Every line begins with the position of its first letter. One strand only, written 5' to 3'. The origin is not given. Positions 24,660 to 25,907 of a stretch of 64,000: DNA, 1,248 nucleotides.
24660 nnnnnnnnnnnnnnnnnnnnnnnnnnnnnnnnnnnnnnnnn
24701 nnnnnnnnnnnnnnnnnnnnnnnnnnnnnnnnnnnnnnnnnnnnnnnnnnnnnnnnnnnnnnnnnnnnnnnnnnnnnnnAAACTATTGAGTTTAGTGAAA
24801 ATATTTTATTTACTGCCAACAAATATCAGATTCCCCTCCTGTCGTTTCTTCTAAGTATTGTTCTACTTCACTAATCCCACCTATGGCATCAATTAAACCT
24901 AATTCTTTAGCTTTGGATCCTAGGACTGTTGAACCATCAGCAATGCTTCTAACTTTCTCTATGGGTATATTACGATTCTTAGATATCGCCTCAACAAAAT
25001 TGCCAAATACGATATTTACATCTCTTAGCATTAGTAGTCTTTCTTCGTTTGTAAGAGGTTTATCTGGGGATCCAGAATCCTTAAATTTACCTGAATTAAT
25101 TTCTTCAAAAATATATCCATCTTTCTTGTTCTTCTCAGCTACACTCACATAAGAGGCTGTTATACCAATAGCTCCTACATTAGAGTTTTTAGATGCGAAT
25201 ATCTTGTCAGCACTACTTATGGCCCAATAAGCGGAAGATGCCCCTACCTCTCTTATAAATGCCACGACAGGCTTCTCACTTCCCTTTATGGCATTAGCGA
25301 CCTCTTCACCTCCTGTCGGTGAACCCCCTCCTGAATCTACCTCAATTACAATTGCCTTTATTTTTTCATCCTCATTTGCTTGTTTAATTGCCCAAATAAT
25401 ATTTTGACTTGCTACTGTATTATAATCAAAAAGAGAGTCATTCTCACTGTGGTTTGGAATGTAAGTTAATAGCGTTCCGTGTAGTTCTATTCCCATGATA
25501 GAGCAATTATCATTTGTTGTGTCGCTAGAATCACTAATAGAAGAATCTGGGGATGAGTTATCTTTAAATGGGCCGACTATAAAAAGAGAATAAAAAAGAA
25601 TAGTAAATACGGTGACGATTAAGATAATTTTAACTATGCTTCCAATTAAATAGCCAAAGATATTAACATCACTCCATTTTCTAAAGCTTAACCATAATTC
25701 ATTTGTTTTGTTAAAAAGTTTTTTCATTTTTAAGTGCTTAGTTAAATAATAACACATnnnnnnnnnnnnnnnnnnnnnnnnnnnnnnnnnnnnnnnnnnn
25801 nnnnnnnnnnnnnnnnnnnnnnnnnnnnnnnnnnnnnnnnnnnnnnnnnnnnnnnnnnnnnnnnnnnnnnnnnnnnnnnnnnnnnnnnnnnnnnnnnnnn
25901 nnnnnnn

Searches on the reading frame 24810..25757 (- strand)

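Call 48: search_protein_families(library=pfam, proteins=[window:24810-25757:-])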
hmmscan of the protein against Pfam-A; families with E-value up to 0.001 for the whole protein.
window:24810-25757:- (315 aa): 2 families
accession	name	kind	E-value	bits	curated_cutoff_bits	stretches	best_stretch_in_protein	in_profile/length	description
PF01343.23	Peptidase_S49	-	3.2e-33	115.3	24.9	1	158-304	3-149/154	Peptidase family S49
PF25145.1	NfeD1b_N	-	7.5e-09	35.9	40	1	123-211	22-109/189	NfeD1b, N-terminal domain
